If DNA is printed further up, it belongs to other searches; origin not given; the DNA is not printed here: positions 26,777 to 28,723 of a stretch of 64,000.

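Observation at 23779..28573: Tightly overlapping five-gene operon: AAA ATPase with wHTH, metallophosphoesterase, HIT, dGTPase-like and GAF–HD-GYP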

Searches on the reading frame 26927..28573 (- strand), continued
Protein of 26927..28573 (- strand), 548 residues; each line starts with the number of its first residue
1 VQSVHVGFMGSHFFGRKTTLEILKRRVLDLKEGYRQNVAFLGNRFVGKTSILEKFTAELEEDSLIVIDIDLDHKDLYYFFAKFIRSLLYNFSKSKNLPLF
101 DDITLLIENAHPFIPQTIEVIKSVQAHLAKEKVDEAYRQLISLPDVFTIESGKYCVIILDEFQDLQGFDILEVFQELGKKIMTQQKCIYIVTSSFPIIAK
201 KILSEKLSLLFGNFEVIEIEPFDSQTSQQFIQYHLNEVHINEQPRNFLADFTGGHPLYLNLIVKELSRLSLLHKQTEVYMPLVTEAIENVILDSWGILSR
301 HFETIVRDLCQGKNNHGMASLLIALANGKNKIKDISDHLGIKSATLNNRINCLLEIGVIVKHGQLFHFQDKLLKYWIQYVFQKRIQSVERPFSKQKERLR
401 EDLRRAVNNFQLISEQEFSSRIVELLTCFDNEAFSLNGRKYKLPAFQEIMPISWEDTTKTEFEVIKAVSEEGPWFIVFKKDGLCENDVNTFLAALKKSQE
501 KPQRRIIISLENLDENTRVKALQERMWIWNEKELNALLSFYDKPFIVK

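Call 18: search_solved_structures(query=A1, max_evalue=1, show_alignments=2)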
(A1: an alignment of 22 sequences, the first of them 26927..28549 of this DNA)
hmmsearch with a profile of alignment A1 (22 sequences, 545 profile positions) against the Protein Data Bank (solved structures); distinct sequences matched with E-value up to 1: 5.
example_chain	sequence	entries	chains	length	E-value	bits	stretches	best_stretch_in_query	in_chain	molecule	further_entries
2fna_A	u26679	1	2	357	1.2e-07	33.9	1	14-301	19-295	Conserved hypothetical protein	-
9ayr_C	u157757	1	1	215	0.24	13.2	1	33-82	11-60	GTP-binding protein YPT6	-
6o8k_A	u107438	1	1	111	0.61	11.8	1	313-365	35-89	Transcriptional regulator, ArsR family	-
13ct_A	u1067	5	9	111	0.61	11.8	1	313-365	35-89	Transcriptional regulator, ArsR family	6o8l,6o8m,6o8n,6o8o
2mlg_A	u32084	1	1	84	0.76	11.5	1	314-364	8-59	Sulfolobus transcription factor 76 aminoacid protein, Stf76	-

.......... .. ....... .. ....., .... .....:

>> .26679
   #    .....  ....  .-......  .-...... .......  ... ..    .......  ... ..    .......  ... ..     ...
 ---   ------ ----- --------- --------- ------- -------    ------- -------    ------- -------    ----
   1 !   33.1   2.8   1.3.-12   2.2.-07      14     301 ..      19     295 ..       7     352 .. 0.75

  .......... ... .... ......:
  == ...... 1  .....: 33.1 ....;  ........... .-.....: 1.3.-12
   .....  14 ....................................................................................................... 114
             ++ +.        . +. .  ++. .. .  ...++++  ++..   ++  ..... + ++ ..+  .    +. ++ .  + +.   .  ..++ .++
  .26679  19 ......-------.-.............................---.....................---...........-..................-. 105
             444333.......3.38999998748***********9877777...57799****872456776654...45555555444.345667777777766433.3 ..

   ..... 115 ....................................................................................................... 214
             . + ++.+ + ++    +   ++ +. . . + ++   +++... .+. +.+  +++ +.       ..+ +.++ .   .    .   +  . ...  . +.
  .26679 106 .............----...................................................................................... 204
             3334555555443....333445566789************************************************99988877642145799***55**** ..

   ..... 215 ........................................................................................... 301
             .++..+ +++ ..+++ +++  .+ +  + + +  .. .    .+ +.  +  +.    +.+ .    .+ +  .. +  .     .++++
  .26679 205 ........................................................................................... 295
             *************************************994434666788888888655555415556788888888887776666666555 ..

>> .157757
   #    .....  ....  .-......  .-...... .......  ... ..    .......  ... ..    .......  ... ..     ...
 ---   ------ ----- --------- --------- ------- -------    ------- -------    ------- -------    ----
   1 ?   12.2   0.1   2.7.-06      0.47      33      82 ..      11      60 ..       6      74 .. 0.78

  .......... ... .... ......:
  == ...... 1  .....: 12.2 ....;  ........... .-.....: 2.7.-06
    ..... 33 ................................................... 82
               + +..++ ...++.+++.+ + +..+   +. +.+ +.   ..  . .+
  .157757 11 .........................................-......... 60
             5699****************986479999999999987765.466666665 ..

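Call 24: search_dna_similar(query=window:26927-28549:-, collection=plasmids, mode=protein, max_rows=10)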
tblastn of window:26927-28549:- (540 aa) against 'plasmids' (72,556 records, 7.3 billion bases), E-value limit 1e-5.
No match.

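Call 25: search_dna_similar(query=window:26927-28549:-, collection=phages, mode=protein, max_rows=10)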
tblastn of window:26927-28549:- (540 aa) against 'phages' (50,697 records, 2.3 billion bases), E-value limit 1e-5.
No match.

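Call 26: predict_structure(alignment_id=A1)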
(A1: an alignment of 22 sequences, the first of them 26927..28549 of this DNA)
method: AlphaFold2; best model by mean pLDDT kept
length: 540 residues; sequences in the alignment: 22
mean_pLDDT: 86.4   pTM: 0.80
mean pLDDT of the five models: 86.4, 85.7, 85.6, 84.6, 82.7
residues with pLDDT >= 90: 229; 70-90: 271; 50-70: 32; < 50: 8
segments of 3 or more residues with pLDDT < 50: 1-3
pLDDT, mean of each block of 10 residues (from residue 1): 67 90 86 88 89 88 90 96 94 94 97 97 95 96 95 92 90 90 91 84 71 88 91 90 88 94 92 92 86 86 68 90 90 85 85 82 87 77 73 88 83 87 74 85 72 82 92 84 87 89 86 91 82 65
secondary structure, 60 per line:
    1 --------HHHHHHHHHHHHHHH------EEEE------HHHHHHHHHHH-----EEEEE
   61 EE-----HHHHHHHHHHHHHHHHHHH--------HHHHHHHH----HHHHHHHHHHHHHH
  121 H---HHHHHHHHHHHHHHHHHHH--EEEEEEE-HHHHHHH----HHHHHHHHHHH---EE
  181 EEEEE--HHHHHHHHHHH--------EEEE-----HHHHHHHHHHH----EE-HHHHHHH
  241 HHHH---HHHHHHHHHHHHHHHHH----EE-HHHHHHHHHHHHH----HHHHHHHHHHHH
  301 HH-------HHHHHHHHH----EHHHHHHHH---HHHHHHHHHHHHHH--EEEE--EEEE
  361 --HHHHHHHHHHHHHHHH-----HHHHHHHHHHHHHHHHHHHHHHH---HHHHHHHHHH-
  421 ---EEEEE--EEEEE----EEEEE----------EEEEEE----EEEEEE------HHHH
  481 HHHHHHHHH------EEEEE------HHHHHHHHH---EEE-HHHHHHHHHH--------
elements in order: H9-23 E30-33 H40-50 E56-62 H68-86 H95-102 H107-121 H125-143 E146-152 H154-160 H165-175 E179-185 H188-198 E207-210 H216-226 H234-244 H248-264 H272-284 H289-302 H310-318 H324-331 H335-348 E351-354 E357-360 H363-378 H384-406 H410-419 E424-428 E431-435 E440-444 E455-460 E465-470 H477-489 E496-500 H507-515 E519-521 H523-532

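Call 31: fold_search(model_id=the predicted structure, library=pdb)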
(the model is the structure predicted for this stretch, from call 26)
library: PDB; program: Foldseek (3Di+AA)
matches with E <= 10: 1678; with E <= 0.001: 284
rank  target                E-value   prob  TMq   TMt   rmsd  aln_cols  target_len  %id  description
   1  2qen                  1.9e-12  1.00  0.48  0.71   5.0       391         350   18  The walker-type atpase paby2304 of pyrococcus abyssi (released 2008-07-01)
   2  2fna_A                2.7e-11  1.00  0.46  0.68   5.0       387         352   16  Crystal structure of an archaeal aaa+ atpase (sso1545) from sulfolobus solfataricus p2 at 2.00 A resolution (released 2006-02-07)
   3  2qby_A                1.6e-10  1.00  0.40  0.55   7.2       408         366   13  Crystal structure of a heterodimer of Cdc6/Orc1 initiators bound to origin DNA (from S. solfataricus) (released 2007-09-11)
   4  2qby_B                5.3e-09  1.00  0.35  0.49   9.6       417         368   12  Crystal structure of a heterodimer of Cdc6/Orc1 initiators bound to origin DNA (from S. solfataricus) (released 2007-09-11)
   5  2v1u_A                1.8e-08  1.00  0.36  0.46   8.5       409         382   11  STRUCTURE OF THE AEROPYRUM PERNIX ORC1 PROTEIN IN COMPLEX WITH DNA (released 2007-09-18)
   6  1w5t_A                9.6e-08  1.00  0.39  0.51   7.4       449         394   12  Structure of the Aeropyrum Pernix ORC2 protein (ADPNP-ADP complexes) (released 2004-10-05)
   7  8vwa                  2.9e-07  1.00  0.30  0.38  14.9       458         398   14  CryoEM Structure of a FtsH Helical Assembly in the Presence of ATP (released 2025-01-15)
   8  7jgr_D                4.0e-07  1.00  0.31  0.37  12.8       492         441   11  Structure of Drosophila ORC bound to DNA (84 bp) and Cdc6 (released 2020-09-09)
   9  8vwb                  4.4e-07  1.00  0.30  0.39  14.1       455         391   13  CryoEM Structure of a FtsH Helical Assembly in the Aged State (released 2025-01-15)
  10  1w5s_B                5.4e-07  1.00  0.39  0.50   7.8       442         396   12  Structure of the Aeropyrum Pernix ORC2 protein (ADP form) (released 2004-10-05)
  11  7tjj_D                5.4e-07  1.00  0.29  0.36  13.7       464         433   10  S. cerevisiae ORC bound to 84 bp ARS1 DNA and Cdc6 (state 1) with docked Orc6 N-terminal domain (released 2022-10-05)
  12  5zr1_A                6.7e-07  1.00  0.34  0.36  12.4       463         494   12  Saccharomyces Cerevisiae Origin Recognition Complex Bound to a 72-bp Origin DNA containing ACS and B1 element (released 2018-07-11)
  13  7tjh_I                6.7e-07  1.00  0.31  0.43  14.2       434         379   12  S. cerevisiae ORC bound to 84 bp ARS1 DNA and Cdc6 (state 1) with flexible Orc6 N-terminal domain (released 2022-10-05)
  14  4xgc_A                7.1e-07  1.00  0.32  0.51   9.9       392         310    9  Crystal structure of the eukaryotic origin recognition complex (released 2015-04-01)
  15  7tji_I                7.1e-07  1.00  0.30  0.42  13.2       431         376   11  S. cerevisiae ORC bound to 84 bp ARS1 DNA and Cdc6 (state 2) with flexible Orc6 N-terminal domain (released 2022-10-05)
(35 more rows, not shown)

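Call 50: find_encoding_contigs(protein=P0001, flank=8000, max_places=3)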
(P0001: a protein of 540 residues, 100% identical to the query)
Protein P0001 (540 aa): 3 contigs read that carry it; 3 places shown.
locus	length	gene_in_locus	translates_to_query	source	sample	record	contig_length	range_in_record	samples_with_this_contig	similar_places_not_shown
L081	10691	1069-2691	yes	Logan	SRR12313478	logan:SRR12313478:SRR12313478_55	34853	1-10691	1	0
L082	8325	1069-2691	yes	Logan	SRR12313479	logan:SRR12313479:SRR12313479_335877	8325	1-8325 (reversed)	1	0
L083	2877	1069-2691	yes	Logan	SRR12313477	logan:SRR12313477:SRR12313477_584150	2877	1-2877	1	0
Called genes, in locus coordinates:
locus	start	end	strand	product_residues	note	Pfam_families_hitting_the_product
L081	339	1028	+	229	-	PF01476:LysM, PF01551:Peptidase_M23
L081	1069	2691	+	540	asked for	PF01637:ATPase_2, PF13191:AAA_16 (weak), PF13173:AAA_14 (faint)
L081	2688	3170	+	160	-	PF00149:Metallophos (faint), PF12850:Metallophos_2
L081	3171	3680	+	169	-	PF04677:CwfJ_C_1 (faint), PF11969:DcpS_C, PF01230:HIT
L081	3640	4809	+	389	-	PF01966:HD, PF13286:HD_assoc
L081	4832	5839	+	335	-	PF13492:GAF_3 (weak), PF13487:HD_5, PF01966:HD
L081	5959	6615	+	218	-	PF05036:SPOR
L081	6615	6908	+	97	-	-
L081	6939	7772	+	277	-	PF06347:SH3_4 (faint), PF08239:SH3_3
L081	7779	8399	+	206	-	PF02163:Peptidase_M50 (weak)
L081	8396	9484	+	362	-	PF00465:Fe-ADH (weak), PF13685:Fe-ADH_2 (weak), PF01761:DHQ_synthase, PF24621:DHQS_C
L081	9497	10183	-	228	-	-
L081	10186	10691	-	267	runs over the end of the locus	PF12775:AAA_7 (faint), PF13191:AAA_16, PF01637:ATPase_2 (weak), PF13604:AAA_30 (weak), PF13173:AAA_14 (weak), PF13245:AAA_19, PF13401:AAA_22, PF09848:SLFN-g3_helicase (weak), +2 more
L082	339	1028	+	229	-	PF01476:LysM, PF01551:Peptidase_M23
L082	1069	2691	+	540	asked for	PF01637:ATPase_2, PF13191:AAA_16 (weak), PF13173:AAA_14 (faint)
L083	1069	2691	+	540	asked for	PF01637:ATPase_2, PF13191:AAA_16 (weak), PF13173:AAA_14 (faint)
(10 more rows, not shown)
